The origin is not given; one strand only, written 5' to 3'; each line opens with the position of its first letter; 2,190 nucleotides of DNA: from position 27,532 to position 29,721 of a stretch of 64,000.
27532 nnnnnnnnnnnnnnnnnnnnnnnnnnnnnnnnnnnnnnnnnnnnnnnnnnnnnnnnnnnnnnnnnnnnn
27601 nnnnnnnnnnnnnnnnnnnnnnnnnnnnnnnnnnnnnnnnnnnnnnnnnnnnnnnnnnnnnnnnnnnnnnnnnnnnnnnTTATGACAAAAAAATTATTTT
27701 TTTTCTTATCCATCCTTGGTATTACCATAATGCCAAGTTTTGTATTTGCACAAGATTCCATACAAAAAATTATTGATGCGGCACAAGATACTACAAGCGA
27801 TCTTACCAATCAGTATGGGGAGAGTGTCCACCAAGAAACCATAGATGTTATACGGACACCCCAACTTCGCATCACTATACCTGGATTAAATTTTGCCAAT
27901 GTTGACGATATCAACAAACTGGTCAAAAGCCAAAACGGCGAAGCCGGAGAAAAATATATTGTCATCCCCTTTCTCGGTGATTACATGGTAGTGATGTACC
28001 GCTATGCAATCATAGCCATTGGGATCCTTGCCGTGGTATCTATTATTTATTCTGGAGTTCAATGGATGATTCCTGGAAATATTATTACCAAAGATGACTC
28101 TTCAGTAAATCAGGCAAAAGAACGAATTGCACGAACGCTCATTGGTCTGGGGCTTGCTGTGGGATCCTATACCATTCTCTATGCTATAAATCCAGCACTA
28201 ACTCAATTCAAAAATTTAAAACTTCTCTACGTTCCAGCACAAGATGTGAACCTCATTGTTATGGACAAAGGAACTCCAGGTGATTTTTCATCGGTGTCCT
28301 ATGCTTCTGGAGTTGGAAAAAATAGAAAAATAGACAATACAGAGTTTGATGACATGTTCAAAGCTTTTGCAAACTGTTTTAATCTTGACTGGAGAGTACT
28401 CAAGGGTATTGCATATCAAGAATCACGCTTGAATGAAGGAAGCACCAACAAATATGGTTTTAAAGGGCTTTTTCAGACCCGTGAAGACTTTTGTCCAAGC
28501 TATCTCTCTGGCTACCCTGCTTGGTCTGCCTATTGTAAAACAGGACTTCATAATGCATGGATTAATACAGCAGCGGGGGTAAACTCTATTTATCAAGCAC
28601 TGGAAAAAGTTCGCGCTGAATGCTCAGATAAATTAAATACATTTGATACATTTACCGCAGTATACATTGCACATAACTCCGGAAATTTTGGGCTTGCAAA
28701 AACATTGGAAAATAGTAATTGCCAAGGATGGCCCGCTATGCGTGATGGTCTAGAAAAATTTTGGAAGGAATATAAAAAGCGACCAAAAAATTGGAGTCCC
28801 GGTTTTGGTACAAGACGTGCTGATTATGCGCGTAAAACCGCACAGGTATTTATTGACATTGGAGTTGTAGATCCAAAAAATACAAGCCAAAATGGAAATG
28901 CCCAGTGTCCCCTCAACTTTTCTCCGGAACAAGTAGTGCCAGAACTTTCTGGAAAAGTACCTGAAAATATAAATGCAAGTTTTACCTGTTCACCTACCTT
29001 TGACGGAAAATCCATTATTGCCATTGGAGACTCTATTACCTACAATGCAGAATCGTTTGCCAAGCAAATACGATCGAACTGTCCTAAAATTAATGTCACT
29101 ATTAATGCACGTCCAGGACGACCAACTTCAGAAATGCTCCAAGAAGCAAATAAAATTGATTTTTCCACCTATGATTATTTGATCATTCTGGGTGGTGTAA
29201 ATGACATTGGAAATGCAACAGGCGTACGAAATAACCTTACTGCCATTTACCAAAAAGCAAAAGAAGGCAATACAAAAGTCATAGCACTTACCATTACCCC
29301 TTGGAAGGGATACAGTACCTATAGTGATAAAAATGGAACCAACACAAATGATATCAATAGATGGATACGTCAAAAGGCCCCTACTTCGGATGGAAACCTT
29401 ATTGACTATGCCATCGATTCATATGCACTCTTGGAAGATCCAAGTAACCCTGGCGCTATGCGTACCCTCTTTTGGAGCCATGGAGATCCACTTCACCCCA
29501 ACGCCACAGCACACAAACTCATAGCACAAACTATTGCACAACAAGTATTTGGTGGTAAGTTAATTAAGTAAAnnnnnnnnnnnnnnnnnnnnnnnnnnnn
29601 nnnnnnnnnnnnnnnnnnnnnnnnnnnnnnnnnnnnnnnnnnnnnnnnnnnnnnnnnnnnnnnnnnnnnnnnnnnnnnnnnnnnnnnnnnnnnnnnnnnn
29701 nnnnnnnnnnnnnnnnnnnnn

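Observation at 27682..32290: Two adjacent paralogous, Cys-rich secreted cell-wall-hydrolase giants share an internal two-helix membrane module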

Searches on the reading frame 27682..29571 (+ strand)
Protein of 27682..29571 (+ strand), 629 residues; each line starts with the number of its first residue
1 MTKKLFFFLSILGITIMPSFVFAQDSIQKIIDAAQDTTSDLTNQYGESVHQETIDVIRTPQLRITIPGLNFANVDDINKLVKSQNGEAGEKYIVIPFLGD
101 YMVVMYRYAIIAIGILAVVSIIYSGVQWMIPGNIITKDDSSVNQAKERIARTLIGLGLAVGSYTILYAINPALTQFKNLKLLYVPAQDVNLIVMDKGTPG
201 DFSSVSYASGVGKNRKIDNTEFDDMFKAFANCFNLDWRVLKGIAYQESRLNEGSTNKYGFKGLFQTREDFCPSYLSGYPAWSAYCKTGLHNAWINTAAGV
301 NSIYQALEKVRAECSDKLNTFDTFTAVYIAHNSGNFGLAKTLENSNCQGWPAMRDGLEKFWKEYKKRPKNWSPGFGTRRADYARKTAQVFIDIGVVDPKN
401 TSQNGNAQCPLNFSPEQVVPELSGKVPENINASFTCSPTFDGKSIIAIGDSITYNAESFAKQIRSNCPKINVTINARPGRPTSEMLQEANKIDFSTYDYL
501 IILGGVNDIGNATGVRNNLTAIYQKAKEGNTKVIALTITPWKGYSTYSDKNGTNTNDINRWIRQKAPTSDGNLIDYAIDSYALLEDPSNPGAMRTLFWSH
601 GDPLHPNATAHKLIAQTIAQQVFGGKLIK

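Call 4: search_protein_families(library=pfam, proteins=[window:27682-29571:+], max_evalue=0.1)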
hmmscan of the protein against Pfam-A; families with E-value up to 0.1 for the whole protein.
window:27682-29571:+ (629 aa): 5 families
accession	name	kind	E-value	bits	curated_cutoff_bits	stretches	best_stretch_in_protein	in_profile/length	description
PF13472.12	Lipase_GDSL_2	-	4.5e-15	57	32.9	1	447-613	1-178/178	GDSL-like Lipase/Acylhydrolase family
PF00657.28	Lipase_GDSL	-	3.6e-06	27.7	23.6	1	445-616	1-206/208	GDSL-like Lipase/Acylhydrolase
PF01464.25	SLT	-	1.6e-05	24.9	21.3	1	225-345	2-108/117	Transglycosylase SLT domain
PF18895.5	T4SS_pilin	-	0.00026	21.4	26.6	1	111-167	18-69/71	Type IV secretion system pilin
PF20230.4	DUF6588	-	0.032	13.8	27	1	3-49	2-47/319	Family of unknown function (DUF6588)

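Call 5: search_protein_families(library=ncbifam, proteins=[window:27682-29571:+], max_evalue=0.1)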
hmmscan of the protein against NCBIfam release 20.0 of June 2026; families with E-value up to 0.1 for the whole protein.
window:27682-29571:+ (629 aa): 1 family
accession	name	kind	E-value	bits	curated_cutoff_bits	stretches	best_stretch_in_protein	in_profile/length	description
NF008112.0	PRK10859.1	equivalog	2.3e-05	23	354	1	221-264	289-330/483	membrane-bound lytic murein transglycosylase MltF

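Call 10: find_homologous_proteins(query=window:27682-29571:+)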
Query window:27682-29571:+ (629 aa): 10 proteins with E <= 0.001 among 8000 candidates.
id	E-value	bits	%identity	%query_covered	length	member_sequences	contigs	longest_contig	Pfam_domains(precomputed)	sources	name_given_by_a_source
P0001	0.0e+0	1410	100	97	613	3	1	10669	PF13472.13,PF00657.29,PF01464.26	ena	-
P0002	0.0e+0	1220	82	100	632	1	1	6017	PF13472.13,PF01464.26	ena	-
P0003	3.4e-79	285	40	59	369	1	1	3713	PF01464.26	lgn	-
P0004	1.2e-68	250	31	91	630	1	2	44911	PF13472.13,PF00657.29,PF01464.26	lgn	-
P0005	2.7e-64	236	36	48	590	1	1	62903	PF13472.13,PF01464.26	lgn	-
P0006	9.6e-56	207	35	48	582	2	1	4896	PF13472.13,PF01464.26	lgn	-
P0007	7.5e-50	188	35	58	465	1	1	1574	PF18895.6,PF01464.26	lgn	-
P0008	3.3e-23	100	40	24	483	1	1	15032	-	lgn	-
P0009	1.0e-19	88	38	23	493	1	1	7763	-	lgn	-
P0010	4.9e-9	53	38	20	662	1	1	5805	PF02557.23,PF18895.6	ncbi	-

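Call 22: search_solved_structures(query=window:27682-29571:+, max_evalue=0.01)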
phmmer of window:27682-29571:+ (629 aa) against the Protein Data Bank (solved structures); distinct sequences matched with E-value up to 0.01: 5.
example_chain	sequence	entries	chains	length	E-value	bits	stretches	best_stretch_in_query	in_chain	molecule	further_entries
7tog_A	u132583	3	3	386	2.7e-05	25.9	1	499-622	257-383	SGNH hydrolase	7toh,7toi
3p94_A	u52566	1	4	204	0.0015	20.1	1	476-620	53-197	GDSL-like Lipase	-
4oz9_A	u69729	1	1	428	0.0076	17.8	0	222-265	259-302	Membrane-bound lytic murein transglycosylase F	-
4owd_A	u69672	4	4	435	0.0078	17.8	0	222-265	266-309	Membrane-bound lytic murein transglycosylase F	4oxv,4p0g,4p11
4oyv_A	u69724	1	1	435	0.0078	17.8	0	222-265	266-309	Membrane-bound lytic murein transglycosylase F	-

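Call 41: find_encoding_contigs(protein=P0004, flank=10000, max_places=2)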
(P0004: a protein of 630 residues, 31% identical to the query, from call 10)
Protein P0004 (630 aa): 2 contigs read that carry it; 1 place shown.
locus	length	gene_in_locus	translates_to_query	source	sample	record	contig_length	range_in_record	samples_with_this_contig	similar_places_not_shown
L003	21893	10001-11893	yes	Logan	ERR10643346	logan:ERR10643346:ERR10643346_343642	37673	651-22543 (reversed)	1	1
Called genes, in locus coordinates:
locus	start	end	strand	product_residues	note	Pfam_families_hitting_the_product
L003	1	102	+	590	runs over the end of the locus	PF05090:HTTM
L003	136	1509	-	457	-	PF02878:PGM_PMM_I, PF02879:PGM_PMM_II, PF02880:PGM_PMM_III, PF00408:PGM_PMM_IV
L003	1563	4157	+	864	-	PF02861:Clp_N, PF13191:AAA_16, PF23569:NBD_SMAX1, PF00004:AAA, PF17871:AAA_lid_9, PF00158:Sigma54_activat, PF00004:AAA, PF07724:AAA_2, +14 more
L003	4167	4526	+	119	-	-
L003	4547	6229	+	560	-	-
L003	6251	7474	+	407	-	-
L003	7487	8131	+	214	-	PF13462:Thioredoxin_4, PF01323:DSBA (weak)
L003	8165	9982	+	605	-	PF13539:Peptidase_M15_4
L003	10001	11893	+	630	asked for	PF01464:SLT, PF00657:Lipase_GDSL (weak), PF13472:Lipase_GDSL_2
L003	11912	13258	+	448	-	PF18073:Zn_ribbon_LapB (weak), PF08423:Rad51 (faint), PF13481:AAA_25, PF03796:DnaB_C (faint), PF06745:ATPase, PF23442:DUF7125 (weak), PF00004:AAA (faint)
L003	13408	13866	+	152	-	PF01797:Y1_Tnp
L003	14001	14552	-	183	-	-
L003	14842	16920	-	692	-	PF17191:RecG_wedge, PF01336:tRNA_anti-codon (weak), PF04851:ResIII, PF00270:DEAD, PF00271:Helicase_C, PF19833:RecG_dom3_C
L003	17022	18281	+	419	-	PF03448:MgtE_N, PF00571:CBS (faint), PF01769:MgtE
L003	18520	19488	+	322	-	PF00149:Metallophos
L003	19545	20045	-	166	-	PF06695:Sm_multidrug_ex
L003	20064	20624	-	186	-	PF09335:VTT_dom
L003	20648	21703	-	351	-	PF00768:Peptidase_S11, PF13354:Beta-lactamase2 (faint)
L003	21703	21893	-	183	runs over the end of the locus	PF04079:SMC_ScpB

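Call 46: search_protein_families(library=pfam, proteins=[L003:8165-9982:+], max_evalue=0.01)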
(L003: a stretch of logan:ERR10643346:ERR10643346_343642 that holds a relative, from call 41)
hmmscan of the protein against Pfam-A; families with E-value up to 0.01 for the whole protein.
L003:8165-9982:+ (605 aa): 2 families
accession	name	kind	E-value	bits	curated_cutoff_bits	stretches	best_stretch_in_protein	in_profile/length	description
PF13539.11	Peptidase_M15_4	-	9.3e-11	42.6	25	1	515-589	2-70/70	D-alanyl-D-alanine carboxypeptidase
PF18895.5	T4SS_pilin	-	0.0019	18.7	26.6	1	354-408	18-71/71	Type IV secretion system pilin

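Call 64: search_protein_families(library=phrogs, proteins=[window:27682-29571:+], max_evalue=0.01)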
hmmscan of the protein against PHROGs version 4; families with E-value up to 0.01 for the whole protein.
window:27682-29571:+ (629 aa): 4 families
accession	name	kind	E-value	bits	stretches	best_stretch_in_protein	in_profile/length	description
phrog_5240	-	tail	6.4e-08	32.6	1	439-621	453-664/670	tail fiber protein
phrog_13362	-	unknown function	5e-07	29.2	1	445-534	510-610/820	-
phrog_14008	-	unknown function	1.7e-06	28.5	1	442-619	58-230/234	-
phrog_11541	-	unknown function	6.1e-05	22.5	1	439-516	606-706/832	-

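Call 68: search_protein_families(library=ncbifam, proteins=[L003:4547-6229:+], max_evalue=0.1)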
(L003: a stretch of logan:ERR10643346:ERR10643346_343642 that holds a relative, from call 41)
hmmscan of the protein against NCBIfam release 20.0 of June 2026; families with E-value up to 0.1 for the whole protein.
L003:4547-6229:+ (560 aa): 0 families

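Call 71: predict_structure(alignment_id=A8)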
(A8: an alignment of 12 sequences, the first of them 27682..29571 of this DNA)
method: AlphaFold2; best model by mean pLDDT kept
length: 629 residues; sequences in the alignment: 12
mean_pLDDT: 71.9   pTM: 0.43
mean pLDDT of the five models: 71.9, 71.5, 70.8, 68.7, 67.1
residues with pLDDT >= 90: 186; 70-90: 191; 50-70: 106; < 50: 146
segments of 3 or more residues with pLDDT < 50: 1-5, 16-94, 131-137, 182-215, 425-428, 542-544, 594-603
pLDDT, mean of each block of 10 residues (from residue 1): 51 49 44 38 35 33 33 42 40 49 66 73 66 47 66 70 61 53 42 35 34 50 85 92 87 79 90 90 86 92 92 87 92 90 93 95 82 88 89 84 83 74 53 84 94 82 92 90 93 97 77 92 96 87 57 84 90 93 67 44 58 90 85
secondary structure, 60 per line:
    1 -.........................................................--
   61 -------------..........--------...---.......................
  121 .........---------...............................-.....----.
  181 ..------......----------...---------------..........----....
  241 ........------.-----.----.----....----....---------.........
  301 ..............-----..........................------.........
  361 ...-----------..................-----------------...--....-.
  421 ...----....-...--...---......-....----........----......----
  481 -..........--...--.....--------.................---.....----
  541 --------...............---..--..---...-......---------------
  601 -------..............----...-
elements in order: H2-58 H74-83 E92-94 H98-129 H139-169 H171-175 E180-182 E192-194 E205-207 H223-232 H237-248 H271-274 H279-282 H292-314 H320-345 H352-363 H375-392 H415-418 H420-423 H428-431 E433-435 E444-449 H451-454 H459-466 E471-476 H482-491 E499-503 H512-528 E532-536 H549-563 E576-578 H580-585 H608-621 E626-628
